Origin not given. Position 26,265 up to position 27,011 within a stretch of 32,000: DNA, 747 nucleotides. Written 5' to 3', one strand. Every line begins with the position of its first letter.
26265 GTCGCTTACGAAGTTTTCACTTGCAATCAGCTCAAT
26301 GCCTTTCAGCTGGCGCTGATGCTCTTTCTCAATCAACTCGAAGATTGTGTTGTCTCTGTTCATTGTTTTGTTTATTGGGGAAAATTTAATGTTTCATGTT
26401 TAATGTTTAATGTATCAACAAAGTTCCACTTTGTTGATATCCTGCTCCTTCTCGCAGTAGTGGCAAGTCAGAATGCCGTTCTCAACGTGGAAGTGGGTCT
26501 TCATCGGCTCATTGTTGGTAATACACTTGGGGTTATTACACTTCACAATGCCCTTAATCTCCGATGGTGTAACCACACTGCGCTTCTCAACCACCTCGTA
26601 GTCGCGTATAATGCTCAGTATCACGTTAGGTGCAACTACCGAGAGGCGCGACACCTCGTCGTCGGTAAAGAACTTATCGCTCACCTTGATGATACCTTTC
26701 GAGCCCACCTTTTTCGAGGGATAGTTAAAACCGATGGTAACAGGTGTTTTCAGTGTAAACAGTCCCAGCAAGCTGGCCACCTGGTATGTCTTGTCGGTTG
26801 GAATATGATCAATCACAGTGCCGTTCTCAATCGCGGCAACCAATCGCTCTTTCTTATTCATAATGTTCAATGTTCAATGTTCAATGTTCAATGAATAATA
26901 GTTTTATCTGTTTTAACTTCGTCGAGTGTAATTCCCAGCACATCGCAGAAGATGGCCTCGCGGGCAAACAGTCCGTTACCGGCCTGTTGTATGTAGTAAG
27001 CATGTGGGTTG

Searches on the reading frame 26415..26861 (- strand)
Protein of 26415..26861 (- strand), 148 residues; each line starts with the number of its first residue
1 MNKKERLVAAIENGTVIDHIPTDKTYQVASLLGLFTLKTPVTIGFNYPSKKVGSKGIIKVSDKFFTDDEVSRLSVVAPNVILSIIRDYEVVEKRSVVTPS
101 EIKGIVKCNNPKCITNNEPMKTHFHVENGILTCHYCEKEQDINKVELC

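Call 7: find_encoding_contigs(protein=window:26415-26861:-, flank=10000, max_places=10)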
Protein window:26415-26861:- (148 aa): 22 contigs read that carry it; 10 places shown.
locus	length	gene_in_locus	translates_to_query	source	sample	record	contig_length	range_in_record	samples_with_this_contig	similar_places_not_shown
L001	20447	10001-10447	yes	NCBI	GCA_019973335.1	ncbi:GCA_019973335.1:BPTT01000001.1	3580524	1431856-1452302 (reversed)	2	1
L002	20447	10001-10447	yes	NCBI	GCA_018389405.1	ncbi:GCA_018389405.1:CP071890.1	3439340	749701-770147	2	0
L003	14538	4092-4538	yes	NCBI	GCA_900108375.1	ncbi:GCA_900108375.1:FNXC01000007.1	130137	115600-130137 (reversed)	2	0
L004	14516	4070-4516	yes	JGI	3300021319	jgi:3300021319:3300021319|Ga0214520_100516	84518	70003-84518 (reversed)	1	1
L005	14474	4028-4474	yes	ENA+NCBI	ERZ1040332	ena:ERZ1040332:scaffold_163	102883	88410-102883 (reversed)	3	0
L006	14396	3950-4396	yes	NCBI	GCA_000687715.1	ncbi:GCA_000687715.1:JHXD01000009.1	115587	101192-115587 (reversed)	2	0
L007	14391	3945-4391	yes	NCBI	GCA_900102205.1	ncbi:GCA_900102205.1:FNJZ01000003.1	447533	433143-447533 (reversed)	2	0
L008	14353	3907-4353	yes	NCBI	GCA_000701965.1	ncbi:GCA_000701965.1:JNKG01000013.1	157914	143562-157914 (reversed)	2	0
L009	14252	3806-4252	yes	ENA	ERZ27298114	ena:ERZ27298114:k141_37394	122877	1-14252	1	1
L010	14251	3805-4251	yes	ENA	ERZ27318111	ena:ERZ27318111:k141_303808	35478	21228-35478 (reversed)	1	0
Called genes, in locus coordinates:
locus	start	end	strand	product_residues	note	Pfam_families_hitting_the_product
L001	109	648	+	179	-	PF18291:HU-HIG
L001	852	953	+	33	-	PF20096:DUF6486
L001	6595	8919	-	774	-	PF00912:Transgly, PF28500:PBP_middle, PF00905:Transpeptidase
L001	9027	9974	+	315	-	PF02729:OTCace_N, PF00185:OTCace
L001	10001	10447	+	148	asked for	PF01948:PyrI, PF02748:PyrI_C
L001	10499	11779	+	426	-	PF00464:SHMT, PF00155:Aminotran_1_2, PF01212:Beta_elim_lyase (weak)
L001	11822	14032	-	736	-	PF07676:PD40 (faint), PF26549:Tricorn_N (faint), PF00930:DPPIV_N, PF02129:Peptidase_S15, PF12697:Abhydrolase_6 (faint), PF00326:Peptidase_S9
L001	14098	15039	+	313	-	PF04055:Radical_SAM, PF16199:Radical_SAM_C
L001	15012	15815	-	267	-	PF25594:GldB_lipo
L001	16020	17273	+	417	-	PF16153:DUF4861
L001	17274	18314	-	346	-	PF00535:Glycos_transf_2, PF13641:Glyco_tranf_2_3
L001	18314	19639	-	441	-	PF00919:UPF0004, PF04055:Radical_SAM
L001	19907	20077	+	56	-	-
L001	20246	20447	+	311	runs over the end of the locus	PF01963:TraB_PrgY_gumN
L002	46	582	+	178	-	-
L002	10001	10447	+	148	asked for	PF01948:PyrI, PF02748:PyrI_C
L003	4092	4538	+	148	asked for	PF01948:PyrI, PF02748:PyrI_C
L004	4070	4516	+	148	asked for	PF01948:PyrI, PF02748:PyrI_C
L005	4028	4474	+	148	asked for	PF01948:PyrI, PF02748:PyrI_C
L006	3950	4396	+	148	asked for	PF01948:PyrI, PF02748:PyrI_C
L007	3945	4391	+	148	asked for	PF01948:PyrI, PF02748:PyrI_C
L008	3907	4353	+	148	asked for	PF01948:PyrI, PF02748:PyrI_C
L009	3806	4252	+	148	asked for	PF01948:PyrI, PF02748:PyrI_C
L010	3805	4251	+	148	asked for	PF01948:PyrI, PF02748:PyrI_C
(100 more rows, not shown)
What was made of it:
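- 26415..26861 (-): pyrI, regulatory chain, 148 aa. Its AUG (26859-26861) directly follows the array. PF01948 and PF02748 (call 7).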

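Call 27: find_related_loci(query=window:26415-26861:-, collection=metagenome_contigs, flank=10000)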
Query window:26415-26861:- (148 aa) in metagenome_contigs; peptide patterns used: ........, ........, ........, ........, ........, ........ (x = any residue, [..] = any of these).
600 stretches matched a pattern (row limit reached: there are more); 576 encode a relative of the query (tblastn E <= 1e-3); the best 80 are kept; 80 distinct loci.
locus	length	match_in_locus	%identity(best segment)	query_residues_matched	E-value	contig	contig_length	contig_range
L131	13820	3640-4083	94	1-148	1e-92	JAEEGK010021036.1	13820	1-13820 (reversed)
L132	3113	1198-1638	91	1-147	1e-91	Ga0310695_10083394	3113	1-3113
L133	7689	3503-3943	92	1-147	4e-90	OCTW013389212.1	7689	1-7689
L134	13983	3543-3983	93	1-147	3e-90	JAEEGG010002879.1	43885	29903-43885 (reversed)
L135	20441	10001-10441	91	1-147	4e-90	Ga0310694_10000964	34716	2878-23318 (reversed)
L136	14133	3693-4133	93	1-147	2e-90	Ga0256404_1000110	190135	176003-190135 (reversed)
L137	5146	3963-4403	93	1-147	2e-90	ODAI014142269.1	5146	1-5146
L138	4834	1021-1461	92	1-147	1e-89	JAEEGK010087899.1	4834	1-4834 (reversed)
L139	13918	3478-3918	92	1-147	9e-90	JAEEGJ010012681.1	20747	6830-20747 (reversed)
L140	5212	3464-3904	92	1-147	7e-90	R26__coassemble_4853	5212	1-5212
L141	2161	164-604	92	1-147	2e-92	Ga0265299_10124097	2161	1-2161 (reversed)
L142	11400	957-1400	89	1-148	5e-88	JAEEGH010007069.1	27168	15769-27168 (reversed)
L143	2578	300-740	90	1-147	2e-90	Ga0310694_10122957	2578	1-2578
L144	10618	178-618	90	1-147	9e-88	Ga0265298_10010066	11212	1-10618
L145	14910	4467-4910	89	1-148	8e-88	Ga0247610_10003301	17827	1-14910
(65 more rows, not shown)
